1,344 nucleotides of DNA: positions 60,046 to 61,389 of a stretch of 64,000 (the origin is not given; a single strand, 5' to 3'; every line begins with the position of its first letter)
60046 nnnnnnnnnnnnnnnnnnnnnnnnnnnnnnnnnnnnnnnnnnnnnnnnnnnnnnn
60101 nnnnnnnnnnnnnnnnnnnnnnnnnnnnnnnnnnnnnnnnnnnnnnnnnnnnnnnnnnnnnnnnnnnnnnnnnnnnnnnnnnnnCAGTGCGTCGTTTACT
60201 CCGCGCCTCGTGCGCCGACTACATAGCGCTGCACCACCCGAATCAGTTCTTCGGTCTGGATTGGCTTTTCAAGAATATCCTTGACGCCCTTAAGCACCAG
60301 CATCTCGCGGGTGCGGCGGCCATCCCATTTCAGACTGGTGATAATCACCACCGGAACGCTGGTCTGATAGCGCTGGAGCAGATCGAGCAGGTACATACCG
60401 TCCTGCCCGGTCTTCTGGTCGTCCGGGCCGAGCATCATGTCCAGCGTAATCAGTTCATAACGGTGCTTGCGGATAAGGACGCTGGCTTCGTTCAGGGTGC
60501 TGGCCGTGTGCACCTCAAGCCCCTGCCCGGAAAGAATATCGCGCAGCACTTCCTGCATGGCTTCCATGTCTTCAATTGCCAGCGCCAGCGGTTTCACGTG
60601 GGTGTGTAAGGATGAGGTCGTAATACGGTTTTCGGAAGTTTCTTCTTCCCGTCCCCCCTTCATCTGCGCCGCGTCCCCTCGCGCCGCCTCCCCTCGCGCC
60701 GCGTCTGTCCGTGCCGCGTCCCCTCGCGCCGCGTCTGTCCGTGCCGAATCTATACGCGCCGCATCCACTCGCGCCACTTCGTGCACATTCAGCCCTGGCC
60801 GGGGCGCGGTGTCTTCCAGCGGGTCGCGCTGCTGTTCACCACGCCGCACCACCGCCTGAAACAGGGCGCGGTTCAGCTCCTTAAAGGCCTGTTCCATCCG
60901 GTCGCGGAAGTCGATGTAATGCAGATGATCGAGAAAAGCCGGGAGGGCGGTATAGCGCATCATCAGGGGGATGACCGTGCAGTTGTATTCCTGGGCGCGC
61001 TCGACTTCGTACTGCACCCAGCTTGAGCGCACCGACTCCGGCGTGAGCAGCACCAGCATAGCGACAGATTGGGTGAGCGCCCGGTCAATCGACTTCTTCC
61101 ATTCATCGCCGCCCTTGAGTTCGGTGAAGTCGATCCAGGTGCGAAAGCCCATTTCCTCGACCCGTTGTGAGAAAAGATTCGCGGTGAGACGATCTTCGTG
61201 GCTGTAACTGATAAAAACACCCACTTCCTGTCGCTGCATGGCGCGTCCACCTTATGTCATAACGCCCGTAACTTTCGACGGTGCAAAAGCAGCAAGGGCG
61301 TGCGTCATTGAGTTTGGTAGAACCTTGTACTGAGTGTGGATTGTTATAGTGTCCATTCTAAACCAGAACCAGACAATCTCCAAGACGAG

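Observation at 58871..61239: TIR-domain / receiver fusion with slippage-prone repeat linker, in operon with a receiver-HEAT protein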

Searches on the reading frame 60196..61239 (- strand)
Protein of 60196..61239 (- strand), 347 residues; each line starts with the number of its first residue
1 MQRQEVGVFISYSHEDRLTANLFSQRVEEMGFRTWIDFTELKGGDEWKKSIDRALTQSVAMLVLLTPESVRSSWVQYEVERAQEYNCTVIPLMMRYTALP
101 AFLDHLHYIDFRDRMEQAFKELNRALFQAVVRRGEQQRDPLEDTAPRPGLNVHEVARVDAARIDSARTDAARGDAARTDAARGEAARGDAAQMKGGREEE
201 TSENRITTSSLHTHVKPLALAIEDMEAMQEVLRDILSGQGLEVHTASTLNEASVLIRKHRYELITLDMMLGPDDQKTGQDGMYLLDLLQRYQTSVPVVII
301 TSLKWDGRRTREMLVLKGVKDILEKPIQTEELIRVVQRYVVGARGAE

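Call 3: search_protein_families(library=pfam, proteins=[window:60196-61239:-], max_evalue=0.1)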
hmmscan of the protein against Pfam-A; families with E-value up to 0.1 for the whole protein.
window:60196-61239:- (347 aa): 5 families
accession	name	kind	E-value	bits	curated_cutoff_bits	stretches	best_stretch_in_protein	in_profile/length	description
PF13676.11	TIR_2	-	3.5e-26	92.5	28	1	8-122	1-121/122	TIR domain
PF00072.30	Response_reg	-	8.9e-15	55.3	30.2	1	220-336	2-110/111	Response regulator receiver domain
PF08937.16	ThsB_TIR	-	3.4e-08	34.2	21.2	1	9-94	1-95/100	Thoeris protein ThsB, TIR-like domain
PF01582.25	TIR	-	8.6e-07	29.4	21.3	1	14-86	13-84/179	TIR domain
PF20274.4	cREC_REC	-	0.0061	17.6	27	1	243-306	15-77/88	Cyclic-phosphate processing Receiver domain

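Call 5: find_homologous_proteins(query=window:60196-61239:-)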
Query window:60196-61239:- (347 aa): 10 proteins with E <= 0.001 among 4450 candidates.
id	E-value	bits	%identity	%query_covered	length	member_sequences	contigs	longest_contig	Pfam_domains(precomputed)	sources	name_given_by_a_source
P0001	6.7e-224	760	100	100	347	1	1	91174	PF01582.26,PF13676.12,PF00072.31,PF08937.17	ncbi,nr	ncbi:MAG: TIR domain-containing protein [bacterium]|nr:TIR domain-containing protein [bacterium]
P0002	6.7e-193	658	89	100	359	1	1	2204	PF01582.26,PF13676.12,PF00072.31,PF08937.17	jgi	jgi:CheY-like chemotaxis protein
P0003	1.2e-92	329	49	100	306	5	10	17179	PF13676.12,PF00072.31,PF08937.17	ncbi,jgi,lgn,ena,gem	-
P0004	7.3e-83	296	44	98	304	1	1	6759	PF13676.12,PF00072.31,PF08937.17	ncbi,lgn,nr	ncbi:MAG TPA: TIR domain-containing protein [Phototrophicaceae bacterium]|nr:TIR domain-containing p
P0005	5.3e-81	290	45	100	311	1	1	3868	PF13676.12,PF00072.31,PF08937.17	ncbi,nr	ncbi:MAG: TIR domain-containing protein [Chitinophagaceae bacterium]|nr:TIR domain-containing protei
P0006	1.9e-80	289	45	98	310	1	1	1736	PF13676.12,PF00072.31,PF08937.17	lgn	-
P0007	1.4e-67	246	41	97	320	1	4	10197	PF13676.12,PF00072.31,PF08937.17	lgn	-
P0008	2.2e-10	58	63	13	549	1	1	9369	PF13103.12,PF07382.17,PF05671.16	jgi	jgi:outer membrane biosynthesis protein TonB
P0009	2.5e-5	42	40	23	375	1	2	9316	PF01582.26,PF13576.13,PF13599.14,PF00805.29,PF13676.12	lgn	-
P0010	5.8e-4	37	31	35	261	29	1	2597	PF00486.35,PF00072.31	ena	-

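Call 6: search_protein_families(library=padloc, proteins=[window:60196-61239:-], max_evalue=0.01)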
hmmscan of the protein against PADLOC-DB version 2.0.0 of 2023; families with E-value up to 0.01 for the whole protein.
window:60196-61239:- (347 aa): 18 families
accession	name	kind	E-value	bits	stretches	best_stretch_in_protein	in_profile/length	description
PDLC02421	Aga_TIR-PNTD1-PNTD2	-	5e-19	66.7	1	8-136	6-142/430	Class I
PDLC02403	Aga_TIR-PNTD1-PNTD2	-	2.6e-17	61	1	20-138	18-143/443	Class I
PDLC02012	SAVED5--SAVED_TIR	-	7.2e-14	49.7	1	7-81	15-90/404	-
PDLC05062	PDC-S66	-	2.1e-13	48.4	1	3-80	146-224/282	-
PDLC03957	bSEFIR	-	8.7e-12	43.5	1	8-133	41-187/412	-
PDLC02416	Aga_REase-TIR-PNTD1-PNTD2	-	3.2e-07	27.4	1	9-124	159-276/572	Class I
PDLC00434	ThsB1|ThsB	-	2.1e-06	25.1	1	3-94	136-228/396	TIR-like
PDLC00426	ThsB1|ThsB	-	1.3e-05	22.7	1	6-89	238-328/352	TIR-like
PDLC04055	PD-T4-6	-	3.3e-05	20.8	1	192-339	338-482/496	-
PDLC00431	ThsB1|ThsB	-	6.3e-05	21.4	1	41-90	46-95/162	TIR-like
PDLC02400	Aga_TIR-PNTD1-PNTD2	-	7e-05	19.3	1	13-124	196-313/639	Class I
PDLC00417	ThsB1|ThsB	-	0.00011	19.9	1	8-81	169-243/303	TIR-like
PDLC00419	ThsB1|ThsB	-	0.00012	20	1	5-82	27-108/165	TIR-like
PDLC00436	ThsB1|ThsB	-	0.00022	18.8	1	4-83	34-117/183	TIR-like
PDLC00433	ThsB1|ThsB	-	0.00029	18.9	1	42-91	44-93/164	TIR-like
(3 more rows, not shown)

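Call 7: search_protein_families(library=ncbifam, proteins=[window:60196-61239:-], max_evalue=0.01)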
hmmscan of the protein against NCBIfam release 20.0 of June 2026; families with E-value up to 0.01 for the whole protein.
window:60196-61239:- (347 aa): 46 families (the best 25 are shown)
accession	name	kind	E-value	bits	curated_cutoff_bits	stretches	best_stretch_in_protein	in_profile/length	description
NF051870.1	NAssimRespRegNtrX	equivalog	2.3e-11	43.3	600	1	220-340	5-119/452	nitrogen assimilation response regulator NtrX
NF058526.1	Thoeris_type3_ThcB4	equivalog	2.1e-10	40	220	1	3-136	125-261/375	Thoeris type III anti-phage system protein ThcB4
TIGR02915.1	PEP_resp_reg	equivalog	8.9e-09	34.7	502.6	1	220-338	2-115/445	PEP-CTERM-box response regulator transcription factor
NF007005.1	PRK09468.1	equivalog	1.2e-08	34.7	331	1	220-337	7-116/237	osmolarity response regulator transcription factor OmpR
NF007928.2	PRK10643.1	equivalog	2.3e-08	34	330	1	220-334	4-110/216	two-component system response regulator PmrA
TIGR01387.1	cztR_silR_copR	subfamily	6e-08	32.6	279.2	1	220-338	2-112/218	heavy metal response regulator transcription factor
NF008302.0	PRK11091.1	equivalog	6.9e-08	31.1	838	1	219-340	528-643/779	aerobic respiration two-component sensor histidine kinase ArcB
TIGR02154.1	PhoB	equivalog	9.3e-08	31.6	296.2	1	220-336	6-116/226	phosphate regulon transcriptional regulator PhoB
NF045991.1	RespRegCtrARhodob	equivalog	1.4e-07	31.5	350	1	220-344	4-120/224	response regulator transcription factor CtrA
NF045717.1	DVU0259_DivK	exception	2.4e-07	30.9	160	1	220-339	6-115/117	DVU0259 family response regulator domain-containing protein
NF042941.1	Retron_TIR_antiphage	equivalog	2.4e-07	29.9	600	1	4-82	338-417/464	TIR domain-containing anti-phage reverse transcriptase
NF008318.0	PRK11107.1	equivalog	3.9e-07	28.5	890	1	207-341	657-786/920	two-component sensor histidine kinase BarA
NF040689.1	MtrAB_MtrA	equivalog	1.1e-06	28.2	300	1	220-337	2-110/219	MtrAB system response regulator MtrA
NF045944.1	ResRegRpaBCyano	equivalog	1.3e-06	27.9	330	1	221-334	2-106/229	response regulator transcription factor RpaB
TIGR02956.1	TMAO_torS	equivalog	3.4e-06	25.5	676.5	1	211-342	695-822/967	TMAO reductase system sensor histidine kinase/response regulator TorS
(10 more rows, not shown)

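Call 9: find_encoding_contigs(protein=P0001, flank=10000, max_places=3)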
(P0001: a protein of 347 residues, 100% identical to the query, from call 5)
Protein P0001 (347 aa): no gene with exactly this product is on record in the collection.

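Call 10: find_encoding_contigs(protein=P0003, flank=8000, max_places=4)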
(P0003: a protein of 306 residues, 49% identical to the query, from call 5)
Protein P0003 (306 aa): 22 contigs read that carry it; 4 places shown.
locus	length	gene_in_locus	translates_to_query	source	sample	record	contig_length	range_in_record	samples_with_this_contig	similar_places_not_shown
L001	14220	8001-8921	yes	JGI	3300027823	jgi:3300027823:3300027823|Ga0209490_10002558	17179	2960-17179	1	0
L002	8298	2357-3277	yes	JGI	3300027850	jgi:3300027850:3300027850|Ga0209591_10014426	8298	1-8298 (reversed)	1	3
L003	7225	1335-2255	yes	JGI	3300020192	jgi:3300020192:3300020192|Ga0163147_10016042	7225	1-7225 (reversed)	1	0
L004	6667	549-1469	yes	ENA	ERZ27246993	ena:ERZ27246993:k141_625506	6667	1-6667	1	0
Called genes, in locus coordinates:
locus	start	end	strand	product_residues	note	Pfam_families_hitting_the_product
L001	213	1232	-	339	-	-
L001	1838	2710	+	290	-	PF00149:Metallophos, PF12850:Metallophos_2 (weak)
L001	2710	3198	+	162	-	PF00293:NUDIX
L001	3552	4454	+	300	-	-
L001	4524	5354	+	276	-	PF00398:RrnaAD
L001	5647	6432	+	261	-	-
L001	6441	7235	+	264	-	-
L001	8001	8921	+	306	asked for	PF08937:ThsB_TIR, PF13676:TIR_2, PF00072:Response_reg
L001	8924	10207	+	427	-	PF00072:Response_reg, PF02985:HEAT (faint), PF13513:HEAT_EZ (faint), PF03130:HEAT_PBS (faint), PF13646:HEAT_2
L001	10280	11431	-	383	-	PF00465:Fe-ADH, PF13685:Fe-ADH_2 (weak), PF25137:ADH_Fe_C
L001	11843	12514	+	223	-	PF00596:Aldolase_II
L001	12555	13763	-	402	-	PF14015:DUF4231, PF18181:SLATT_1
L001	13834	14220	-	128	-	?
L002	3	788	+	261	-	?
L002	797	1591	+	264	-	-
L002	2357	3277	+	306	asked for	PF08937:ThsB_TIR, PF13676:TIR_2, PF00072:Response_reg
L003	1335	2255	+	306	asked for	PF08937:ThsB_TIR, PF13676:TIR_2, PF00072:Response_reg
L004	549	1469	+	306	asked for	PF08937:ThsB_TIR, PF13676:TIR_2, PF00072:Response_reg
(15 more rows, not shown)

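Call 11: find_encoding_contigs(protein=P0007, flank=8000, max_places=3)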
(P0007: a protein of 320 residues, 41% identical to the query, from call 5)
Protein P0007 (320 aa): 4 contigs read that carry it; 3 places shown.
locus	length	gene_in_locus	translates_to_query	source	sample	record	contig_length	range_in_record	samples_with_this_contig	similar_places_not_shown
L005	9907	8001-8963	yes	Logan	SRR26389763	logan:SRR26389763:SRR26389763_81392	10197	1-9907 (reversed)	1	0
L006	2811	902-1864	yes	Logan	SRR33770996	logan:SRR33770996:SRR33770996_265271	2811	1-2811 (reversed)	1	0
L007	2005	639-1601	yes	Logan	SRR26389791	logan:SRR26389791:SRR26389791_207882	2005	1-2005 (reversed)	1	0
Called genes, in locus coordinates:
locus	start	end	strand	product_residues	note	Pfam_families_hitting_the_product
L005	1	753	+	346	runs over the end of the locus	?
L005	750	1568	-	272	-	PF09844:DUF2071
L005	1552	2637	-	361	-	PF07691:PA14, PF08239:SH3_3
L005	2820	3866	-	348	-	PF00490:ALAD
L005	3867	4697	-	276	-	PF02602:HEM4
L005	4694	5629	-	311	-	PF01379:Porphobil_deam, PF03900:Porphobil_deamC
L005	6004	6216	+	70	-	PF00313:CSD, PF23456:CSDE1 (weak), PF08206:OB_RNB (weak)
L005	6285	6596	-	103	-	-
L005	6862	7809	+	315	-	PF00892:EamA, PF03151:TPT (weak), PF00892:EamA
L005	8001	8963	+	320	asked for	PF08937:ThsB_TIR, PF13676:TIR_2, PF00072:Response_reg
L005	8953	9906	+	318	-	?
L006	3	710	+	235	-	?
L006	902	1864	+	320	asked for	PF08937:ThsB_TIR, PF13676:TIR_2, PF00072:Response_reg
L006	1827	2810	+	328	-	?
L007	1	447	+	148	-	?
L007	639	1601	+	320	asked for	PF08937:ThsB_TIR, PF13676:TIR_2, PF00072:Response_reg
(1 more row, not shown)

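Call 12: find_encoding_contigs(protein=P0004, flank=8000, max_places=2)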
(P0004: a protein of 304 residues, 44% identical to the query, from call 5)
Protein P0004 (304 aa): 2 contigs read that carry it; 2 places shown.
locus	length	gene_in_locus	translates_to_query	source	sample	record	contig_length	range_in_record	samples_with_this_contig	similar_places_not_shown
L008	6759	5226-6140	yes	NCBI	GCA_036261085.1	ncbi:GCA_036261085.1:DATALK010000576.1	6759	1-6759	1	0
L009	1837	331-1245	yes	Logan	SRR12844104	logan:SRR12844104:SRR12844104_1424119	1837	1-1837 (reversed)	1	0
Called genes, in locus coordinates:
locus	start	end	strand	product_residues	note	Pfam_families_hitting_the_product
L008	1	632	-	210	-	PF11487:RestrictionSfiI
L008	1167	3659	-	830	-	PF00989:PAS, PF13426:PAS_9, PF00989:PAS, PF08448:PAS_4, PF01590:GAF, PF13185:GAF_2, PF13492:GAF_3, PF00512:HisKA, +4 more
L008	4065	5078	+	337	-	-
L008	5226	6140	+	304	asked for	PF08937:ThsB_TIR (weak), PF13676:TIR_2, PF00072:Response_reg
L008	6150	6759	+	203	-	PF00072:Response_reg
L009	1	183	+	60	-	?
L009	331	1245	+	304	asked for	PF08937:ThsB_TIR (weak), PF13676:TIR_2, PF00072:Response_reg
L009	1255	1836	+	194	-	?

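Call 24: search_protein_representatives(alignment_id=A1)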
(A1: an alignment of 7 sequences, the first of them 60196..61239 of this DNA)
Query: 7 sequences, 310 profile positions. Proteins with E-value up to 0.001 (for the whole library): 133296; up to 1e-10: 22494; up to 1e-30: 244. The best 150 are listed.
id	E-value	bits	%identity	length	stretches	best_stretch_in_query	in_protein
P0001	4.1e-151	519.0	-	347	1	1-310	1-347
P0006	1.3e-144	497.6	-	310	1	3-308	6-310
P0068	7.9e-112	390.0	-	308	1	4-308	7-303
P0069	1.4e-107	376.0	-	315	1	3-303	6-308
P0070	4.9e-97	341.4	-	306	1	5-303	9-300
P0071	1.2e-96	340.1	-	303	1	3-304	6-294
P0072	3.1e-96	338.8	-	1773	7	7-127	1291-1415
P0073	1.1e-88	314.0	-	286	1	6-304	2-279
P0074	5.8e-88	311.6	-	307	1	3-302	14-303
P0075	7.5e-84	298.1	-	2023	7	7-118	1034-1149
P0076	7.7e-67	242.2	-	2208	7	8-117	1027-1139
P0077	3.5e-64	233.5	-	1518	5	7-125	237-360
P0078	1.6e-62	228.0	-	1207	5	7-128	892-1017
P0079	2.3e-61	224.2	-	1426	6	7-157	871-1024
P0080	6.3e-59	216.2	-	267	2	183-304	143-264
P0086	1.9e-54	201.5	-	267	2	173-297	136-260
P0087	7.9e-54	199.5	-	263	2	177-300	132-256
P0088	9.0e-54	199.3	-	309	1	8-307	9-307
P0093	1.3e-51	192.2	-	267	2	183-300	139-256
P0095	1.4e-50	188.8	-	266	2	183-301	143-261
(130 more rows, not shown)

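Call 26: predict_structure(alignment_id=A1)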
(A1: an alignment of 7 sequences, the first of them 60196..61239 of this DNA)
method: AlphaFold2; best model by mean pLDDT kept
length: 347 residues; sequences in the alignment: 7
mean_pLDDT: 71.7   pTM: 0.42
mean pLDDT of the five models: 71.7, 71.7, 71.3, 62.2, 56.3
residues with pLDDT >= 90: 90; 70-90: 143; 50-70: 33; < 50: 81
segments of 3 or more residues with pLDDT < 50: 1-3, 139-214
pLDDT, mean of each block of 10 residues (from residue 1): 67 84 88 76 74 90 90 87 93 90 89 88 90 60 29 25 27 27 30 27 27 66 90 92 91 90 90 68 87 87 68 81 87 89 61
secondary structure, 60 per line:
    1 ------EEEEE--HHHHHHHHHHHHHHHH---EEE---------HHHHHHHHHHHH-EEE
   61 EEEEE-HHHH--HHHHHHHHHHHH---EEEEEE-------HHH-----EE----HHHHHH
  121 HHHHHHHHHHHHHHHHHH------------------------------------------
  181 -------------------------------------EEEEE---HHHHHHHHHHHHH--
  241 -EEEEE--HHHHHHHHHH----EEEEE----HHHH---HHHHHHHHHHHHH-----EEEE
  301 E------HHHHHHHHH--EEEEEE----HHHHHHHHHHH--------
elements in order: E7-11 H14-29 E33-35 H45-56 E58-65 H67-70 H73-84 E88-93 H115-138 E218-222 H226-238 E242-246 H249-258 E263-267 H272-275 H279-291 E297-301 H308-316 E319-324 H329-339

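Call 30: fold_search(model_id=the predicted structure, library=pdb)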
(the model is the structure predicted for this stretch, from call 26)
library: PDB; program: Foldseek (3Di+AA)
matches with E <= 10: 1778; with E <= 0.001: 491
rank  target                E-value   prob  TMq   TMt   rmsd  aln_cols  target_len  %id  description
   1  7qz2_B                8.9e-08  1.00  0.30  0.71   4.1       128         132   22  Crystal structure of GacS D1 domain in complex with BeF3- (released 2022-07-06)
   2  5hm6_A                1.2e-07  1.00  0.31  0.83   2.4       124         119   22  N-terminal domain of BfmR from Acinetobacter baumannii (released 2017-01-18)
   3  7qz2_A                1.7e-07  1.00  0.30  0.73   4.1       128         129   22  Crystal structure of GacS D1 domain in complex with BeF3- (released 2022-07-06)
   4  4qpj_C                1.8e-07  1.00  0.31  0.81   2.6       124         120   22  2.7 Angstrom Structure of a Phosphotransferase in Complex with a Receiver Domain (released 2015-07-15)
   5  6ont                  4.5e-07  1.00  0.31  0.82   2.5       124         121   25  Structure of the Francisella response regulator 1452 receiver domain (released 2020-03-25)
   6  7c1j                  4.8e-07  1.00  0.29  0.75   3.8       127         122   24  Crystal structure of the receiver domain of sensor histidine kinase PA1611 (PA1611REC) from Pseudomonas aeruginosa PAO1  (released 2020-11-04)
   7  1pey_C                5.8e-07  1.00  0.32  0.88   2.1       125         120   21  Crystal structure of the Response Regulator Spo0F complexed with Mn2+ (released 2004-05-18)
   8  8fk2_A                6.1e-07  1.00  0.30  0.82   2.4       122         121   21  The N-terminal VicR from Streptococcus mutans (released 2023-10-25)
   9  6br7_A                6.1e-07  1.00  0.31  0.82   2.4       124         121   22  Beryllium fluorinated receiver domain of BfmR from Acinetobacter baumannii (released 2018-02-21)
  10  1nxo                  6.5e-07  1.00  0.30  0.85   1.9       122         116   21  MicArec pH7.0 (released 2004-02-17)
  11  4q7e_B                6.5e-07  1.00  0.32  0.84   2.1       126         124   26  Non-phosphorylated HemR Receiver Domain from Leptospira biflexa (released 2014-05-14)
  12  5e3j_A                6.5e-07  1.00  0.31  0.83   2.5       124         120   22  The response regulator RstA is a potential drug target for Acinetobacter baumannii (released 2016-05-04)
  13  8uvk_A                6.9e-07  1.00  0.30  0.47   3.0       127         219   20  CosR DNA bound form II (released 2024-01-31)
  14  7qzo_B                6.9e-07  1.00  0.30  0.71   4.1       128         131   22  Crystal structure of GacS D1 domain (released 2022-07-06)
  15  1nxp                  7.3e-07  1.00  0.31  0.85   2.1       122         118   22  MicArec pH4.5 (released 2004-02-17)
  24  4w8h_A                1.3e-06  1.00  0.29  0.71   4.3       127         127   21  Crystal structure of the TIR domain of the Toll-related Receptor TRR-2 from the lower metazoan Hydra magnipapillata (c (released 2015-09-09)
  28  8qlp_E                1.5e-06  1.00  0.32  0.26   3.4       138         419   23  CryoEM structure of the RNA/DNA bound SPARTA (BabAgo/TIR-APAZ) tetrameric complex (released 2024-01-31)
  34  8spo_E                2.2e-06  1.00  0.29  0.27   7.2       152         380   20  Tetramerized activation of MapSPARTA bound with NAD+ (released 2023-08-23)
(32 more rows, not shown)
